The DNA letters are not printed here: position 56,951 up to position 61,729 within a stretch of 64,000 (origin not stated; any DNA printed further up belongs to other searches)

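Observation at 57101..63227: Phage-encoded multisubunit RNA polymerase: near-complete beta (1492 aa) plus split beta-prime N-terminal piece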

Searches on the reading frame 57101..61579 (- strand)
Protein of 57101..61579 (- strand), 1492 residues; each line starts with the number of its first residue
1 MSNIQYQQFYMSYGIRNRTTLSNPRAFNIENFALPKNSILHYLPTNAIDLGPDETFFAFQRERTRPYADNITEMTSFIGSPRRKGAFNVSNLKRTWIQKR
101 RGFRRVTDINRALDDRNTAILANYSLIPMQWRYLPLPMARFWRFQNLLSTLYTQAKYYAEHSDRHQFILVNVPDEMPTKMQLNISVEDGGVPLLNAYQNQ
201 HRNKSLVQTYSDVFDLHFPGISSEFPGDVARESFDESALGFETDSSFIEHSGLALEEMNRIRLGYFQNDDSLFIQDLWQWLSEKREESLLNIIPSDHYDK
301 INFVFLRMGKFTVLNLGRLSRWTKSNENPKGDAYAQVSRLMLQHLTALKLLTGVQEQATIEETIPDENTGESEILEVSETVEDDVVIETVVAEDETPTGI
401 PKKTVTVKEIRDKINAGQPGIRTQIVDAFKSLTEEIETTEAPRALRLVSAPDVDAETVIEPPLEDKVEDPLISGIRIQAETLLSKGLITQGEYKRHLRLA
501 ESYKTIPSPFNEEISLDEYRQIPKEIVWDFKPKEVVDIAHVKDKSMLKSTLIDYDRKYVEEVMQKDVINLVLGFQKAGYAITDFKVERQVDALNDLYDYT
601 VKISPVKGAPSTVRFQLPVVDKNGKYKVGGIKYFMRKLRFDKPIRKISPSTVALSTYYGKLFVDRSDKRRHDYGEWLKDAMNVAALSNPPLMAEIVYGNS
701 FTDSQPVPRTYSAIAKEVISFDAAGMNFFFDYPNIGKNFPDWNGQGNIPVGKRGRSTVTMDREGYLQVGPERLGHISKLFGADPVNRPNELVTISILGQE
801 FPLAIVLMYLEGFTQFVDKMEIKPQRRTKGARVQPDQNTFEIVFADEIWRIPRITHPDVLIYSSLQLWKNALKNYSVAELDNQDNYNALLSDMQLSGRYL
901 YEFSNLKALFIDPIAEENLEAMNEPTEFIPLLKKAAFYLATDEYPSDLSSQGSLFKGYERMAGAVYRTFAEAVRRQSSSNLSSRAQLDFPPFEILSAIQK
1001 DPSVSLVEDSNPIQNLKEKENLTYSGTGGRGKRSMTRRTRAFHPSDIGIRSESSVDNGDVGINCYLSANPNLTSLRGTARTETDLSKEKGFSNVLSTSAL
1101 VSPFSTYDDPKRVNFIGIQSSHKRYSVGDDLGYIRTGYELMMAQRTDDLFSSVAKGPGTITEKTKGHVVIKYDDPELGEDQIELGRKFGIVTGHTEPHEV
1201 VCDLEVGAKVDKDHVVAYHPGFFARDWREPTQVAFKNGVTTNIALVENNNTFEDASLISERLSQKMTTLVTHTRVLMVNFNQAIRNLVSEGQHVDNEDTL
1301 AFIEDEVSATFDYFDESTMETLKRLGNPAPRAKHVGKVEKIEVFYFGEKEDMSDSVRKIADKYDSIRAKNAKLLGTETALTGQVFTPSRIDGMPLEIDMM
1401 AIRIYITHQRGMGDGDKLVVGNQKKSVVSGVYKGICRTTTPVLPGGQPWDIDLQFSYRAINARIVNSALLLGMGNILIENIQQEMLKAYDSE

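Call 3: search_protein_families(library=pfam, proteins=[window:57101-61579:-], max_evalue=1)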
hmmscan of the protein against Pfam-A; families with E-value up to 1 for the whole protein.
window:57101-61579:- (1492 aa): 1 family
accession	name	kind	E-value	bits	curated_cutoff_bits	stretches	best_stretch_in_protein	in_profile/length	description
PF20612.3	SHOCT_2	-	0.035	14.7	24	1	478-495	18-35/53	SHOCT domain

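Call 4: search_protein_families(library=phrogs, proteins=[window:57101-61579:-], max_evalue=0.01)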
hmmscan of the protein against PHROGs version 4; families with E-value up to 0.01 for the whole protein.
window:57101-61579:- (1492 aa): 5 families
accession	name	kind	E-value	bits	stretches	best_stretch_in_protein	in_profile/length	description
phrog_3148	-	DNA, RNA and nucleotide metabolism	0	1451.2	1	4-1491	2-1422/1424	RNA polymerase beta subunit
phrog_14872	-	DNA, RNA and nucleotide metabolism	1.7e-103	348.4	1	904-1490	796-1392/1393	RNA polymerase beta subunit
phrog_38251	-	DNA, RNA and nucleotide metabolism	7.2e-17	61.7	2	525-678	385-545/945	RNA polymerase beta subunit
phrog_24349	-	unknown function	0.0005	18.6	1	1094-1453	622-953/1191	-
phrog_3295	-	DNA, RNA and nucleotide metabolism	0.0079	15.6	0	1233-1283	165-215/698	RNA polymerase beta subunit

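Call 6: search_solved_structures(query=window:57101-61579:-, max_evalue=1, show_alignments=2)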
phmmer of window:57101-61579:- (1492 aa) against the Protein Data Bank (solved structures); distinct sequences matched with E-value up to 1: 5.
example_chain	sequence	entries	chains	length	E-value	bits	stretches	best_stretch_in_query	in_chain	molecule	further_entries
5vi5_C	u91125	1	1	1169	0.0012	19.7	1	1095-1454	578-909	DNA-directed RNA polymerase subunit beta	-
5tw1_C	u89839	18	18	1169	0.0012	19.7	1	1095-1454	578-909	DNA-directed RNA polymerase subunit beta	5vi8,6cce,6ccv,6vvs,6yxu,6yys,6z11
6eyd_C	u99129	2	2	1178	0.0012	19.7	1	1095-1454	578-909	DNA-directed RNA polymerase subunit beta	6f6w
6dcf_C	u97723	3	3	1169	0.0019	19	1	1095-1454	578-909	DNA-directed RNA polymerase subunit beta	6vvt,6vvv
8syi_C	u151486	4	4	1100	0.088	13.5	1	1365-1453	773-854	DNA-directed RNA polymerase subunit beta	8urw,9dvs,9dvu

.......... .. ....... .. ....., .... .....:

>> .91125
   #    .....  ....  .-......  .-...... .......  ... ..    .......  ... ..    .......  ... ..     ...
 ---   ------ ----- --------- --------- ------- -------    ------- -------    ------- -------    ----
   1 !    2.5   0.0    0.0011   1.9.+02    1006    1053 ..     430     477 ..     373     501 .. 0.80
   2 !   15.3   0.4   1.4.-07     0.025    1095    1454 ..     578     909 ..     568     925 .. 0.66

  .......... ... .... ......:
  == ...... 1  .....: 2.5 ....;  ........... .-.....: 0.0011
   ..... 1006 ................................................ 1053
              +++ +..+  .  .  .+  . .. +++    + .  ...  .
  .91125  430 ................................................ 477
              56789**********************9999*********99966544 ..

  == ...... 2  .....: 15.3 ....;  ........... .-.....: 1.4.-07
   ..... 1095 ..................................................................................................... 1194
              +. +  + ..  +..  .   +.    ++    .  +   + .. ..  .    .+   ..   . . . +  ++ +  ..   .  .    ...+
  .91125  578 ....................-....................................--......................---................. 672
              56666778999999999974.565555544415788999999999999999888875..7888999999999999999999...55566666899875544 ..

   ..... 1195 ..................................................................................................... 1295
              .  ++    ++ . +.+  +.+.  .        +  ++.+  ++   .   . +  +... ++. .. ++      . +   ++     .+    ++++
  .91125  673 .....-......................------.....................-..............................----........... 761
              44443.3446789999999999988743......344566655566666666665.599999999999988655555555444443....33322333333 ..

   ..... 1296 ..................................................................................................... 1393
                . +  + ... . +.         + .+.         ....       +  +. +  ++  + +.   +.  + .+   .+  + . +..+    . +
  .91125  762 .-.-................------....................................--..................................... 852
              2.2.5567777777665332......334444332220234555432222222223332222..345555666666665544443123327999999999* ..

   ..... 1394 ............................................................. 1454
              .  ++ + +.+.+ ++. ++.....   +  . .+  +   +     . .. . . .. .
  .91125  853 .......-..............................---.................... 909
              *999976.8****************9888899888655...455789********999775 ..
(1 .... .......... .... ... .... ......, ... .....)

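Call 9: search_dna_similar(query=window:57101-61579:-, collection=phages, mode=protein, max_rows=60, rows=spread)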
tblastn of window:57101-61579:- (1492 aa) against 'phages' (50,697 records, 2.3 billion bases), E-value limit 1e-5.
Records with a match: 311; places in all: 311; records where one place covers at least 80% of the query: 191.
Best place of each record, by identity: >=99% 1; 80-90% 10; <60% 300.
By first word of the organism name: Pseudomonas 80; Erwinia 62; Salmonella 23; Vibrio 23; Serratia 21; Aeromonas 19; Klebsiella 14; Ralstonia 13; Staphylococcus 10; Bacillus 9; and 18 more.
By host as written in the record: Erwinia amylovora 35; Pseudomonas aeruginosa 32; - 30; Erwinia amylovora ATCC 29780 19; Klebsiella pneumoniae 14; Aeromonas hydrophila 9; Pseudomonas aeruginosa PAO1 8; Staphylococcus aureus 7; and 86 more.
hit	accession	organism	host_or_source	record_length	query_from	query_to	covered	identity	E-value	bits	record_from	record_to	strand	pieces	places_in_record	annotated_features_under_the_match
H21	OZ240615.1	Klebsiella phage vB_KpM_Centimanus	-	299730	1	1492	100%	99.3%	0e+0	3018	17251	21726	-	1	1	RNA polymerase beta subunit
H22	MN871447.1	Serratia phage KpLz_1_41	Klebsiella pneumoniae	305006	1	1492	100%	83.6%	0e+0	2608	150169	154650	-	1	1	record has no annotation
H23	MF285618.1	Serratia phage vB_SmaM_ 2050HW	Serratia marcescens wk2050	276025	1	1492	100%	53.2%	0e+0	1622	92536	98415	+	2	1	RNA polymerase beta subunit (x2) | putative endonuclease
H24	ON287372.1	Serratia phage vB_SmaS-Totoro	Serratia marcescens LVF3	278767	1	1492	100%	53.2%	0e+0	1611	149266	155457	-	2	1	putative RNA polymerase beta subunit (x2) | HNH endonuclease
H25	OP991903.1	Erwinia phage vB_Ea277G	Erwinia amylovora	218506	1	1491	100%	45.2%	0e+0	1305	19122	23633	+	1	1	hypothetical protein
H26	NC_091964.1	Serratia phage PCH45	Serratia sp. ATCC 39006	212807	1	1491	100%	39.2%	0e+0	1077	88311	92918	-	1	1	hypothetical protein (x2)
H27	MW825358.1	Xanthomonas phage vB_XciM_LucasX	Xanthomonas citri 306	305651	6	1489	94%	33.2%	0e+0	757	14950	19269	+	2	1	hypothetical protein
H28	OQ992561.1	Pseudomonas phage ANB1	Pseudomonas aeruginosa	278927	8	1489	86%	33.3%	2e-173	721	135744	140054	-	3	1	hypothetical protein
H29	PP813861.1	Pseudomonas phage vB_PaeM_FBPa36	Pseudomonas sp.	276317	8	1489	86%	33.3%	3e-173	720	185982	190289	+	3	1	hypothetical protein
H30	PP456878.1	Pseudomonas phage vB_PaePAO1-KEN19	Pseudomonas aeruginosa ATCC 10145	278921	8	1489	86%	33.3%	3e-173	720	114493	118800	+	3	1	RNA polymerase beta subunit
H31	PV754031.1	Pseudomonas phage Bobae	Pseudomonas aeruginosa Ps33 (clinical ...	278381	8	1489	86%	33.3%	3e-173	720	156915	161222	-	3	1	RNA polymerase beta subunit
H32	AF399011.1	Pseudomonas phage phiKZ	-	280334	8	1489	86%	33.3%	3e-173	720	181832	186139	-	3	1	PHIKZ178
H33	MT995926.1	Pseudomonas phage T2P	sewage treatment plant (STP) of a ...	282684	8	1489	86%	33.3%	3e-173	719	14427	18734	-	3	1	hypothetical protein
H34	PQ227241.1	Pseudomonas phage vB_PaeM_HUST_1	Pseudomonas aeruginosa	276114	8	1489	86%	33.3%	4e-173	719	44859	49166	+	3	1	RNA polymerase beta subunit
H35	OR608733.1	Pseudomonas phage 6B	Pseudomonas aeruginosa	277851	8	1489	86%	33.3%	4e-173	719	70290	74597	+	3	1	RNA polymerase beta subunit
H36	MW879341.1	Erwinia phage pEa_SNUABM_54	Erwinia amylovora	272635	4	1489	95%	30.2%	9e-158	620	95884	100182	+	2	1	hypothetical protein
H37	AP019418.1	Pseudomonas phage PA02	Pseudomonas aeruginosa PAO1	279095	8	1489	86%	33.2%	9e-172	716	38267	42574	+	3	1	phage protein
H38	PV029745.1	Pseudomonas phage phiHQ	Pseudomonas aeruginosa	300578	4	1489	84%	33.5%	0e+0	683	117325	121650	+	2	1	hypothetical protein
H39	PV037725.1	Pseudomonas phage Viktualia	Pseudomonas syringae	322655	4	1489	85%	33.0%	0e+0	698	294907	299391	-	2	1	RNA polymerase beta subunit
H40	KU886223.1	Erwinia phage vB_EamM_Simmy50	Erwinia amylovora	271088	4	1489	89%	31.0%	2e-173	696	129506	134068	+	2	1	putative RNA polymerase beta subunit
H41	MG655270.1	Erwinia phage vB_EamM_Mortimer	Erwinia amylovora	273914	4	1489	89%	31.0%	2e-173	696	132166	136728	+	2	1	putative RNA polymerase beta subunit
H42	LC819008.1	Ralstonia phage FLC4-4C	Ralstonia pseudosolanacearum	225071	3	1491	85%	32.6%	8e-172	661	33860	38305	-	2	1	putative RNA polymerase beta subunit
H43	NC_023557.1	Erwinia phage Ea35-70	Erwinia amylovora strain Ea29-7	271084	4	1489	89%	30.9%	2e-173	696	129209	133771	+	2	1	RNA polymerase beta subunit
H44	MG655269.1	Erwinia phage vB_EamM_MadMel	Erwinia amylovora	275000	4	1489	89%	30.9%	2e-173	696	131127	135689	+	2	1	putative RNA polymerase beta subunit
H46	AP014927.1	Ralstonia phage RSF1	Ralstonia solanacearum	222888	3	1491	81%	33.5%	1e-179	679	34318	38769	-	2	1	putative RNA polymerase beta subunit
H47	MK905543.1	Vibrio phage USC-1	Vibrio alginolyticus USC-26001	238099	6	1489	94%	28.7%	1e-134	545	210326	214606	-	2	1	hypothetical protein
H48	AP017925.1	Ralstonia phage RP31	Ralstonia solanacearum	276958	1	1489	80%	33.6%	0e+0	675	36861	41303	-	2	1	putative RNA polymerase beta subunit | putative RNA polymerase beta prime subunit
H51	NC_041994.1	Pseudomonas phage Noxifer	Pseudomonas fluorescens SBW25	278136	4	1489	81%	32.6%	1e-180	682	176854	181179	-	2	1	RNA polymerase beta subunit (x2)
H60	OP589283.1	Shewanella phage FishSpeaker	Shewanella oneidensis MR-1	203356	283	1492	81%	28.0%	1e-58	393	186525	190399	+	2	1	RNA polymerase beta subunit (x2)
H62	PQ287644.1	Pseudomonas phage HHBS8_1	Pseudomonas aeruginosa BWKH8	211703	1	1489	78%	28.1%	7e-69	454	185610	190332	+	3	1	RNA polymerase beta subunit (x2) | hypothetical protein (x2)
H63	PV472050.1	Pseudomonas phage MIZ-Pa99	Pseudomonas aeruginosa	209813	1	1489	78%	28.1%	8e-69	452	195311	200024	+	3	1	RNA polymerase beta subunit (x2) | hypothetical protein (x2)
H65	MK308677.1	Vibrio phage vB_VmeM-Yong MS32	Vibrio mediterranei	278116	474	1492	68%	31.6%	5e-120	508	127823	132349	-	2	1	hypothetical protein (x4)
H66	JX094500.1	Cronobacter phage CR5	Cronobacter sakazakii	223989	475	1492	68%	31.0%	2e-145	500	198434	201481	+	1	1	putative DNA-directed RNA polymerase beta subunit 3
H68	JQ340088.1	Halocynthia phage JM-2012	Halocynthia roretzi (seasquirt)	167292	464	1492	69%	30.3%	5e-125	439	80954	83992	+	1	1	hypothetical protein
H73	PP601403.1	Aeromonas phage ACP1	Aeromonas caviae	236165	472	1489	68%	29.1%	4e-107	384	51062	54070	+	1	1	hypothetical protein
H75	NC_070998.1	Aeromonas phage PS1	Aeromonas hydrophila ATCC 7966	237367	525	1489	63%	30.1%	9e-64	388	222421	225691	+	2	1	hypothetical protein (x3)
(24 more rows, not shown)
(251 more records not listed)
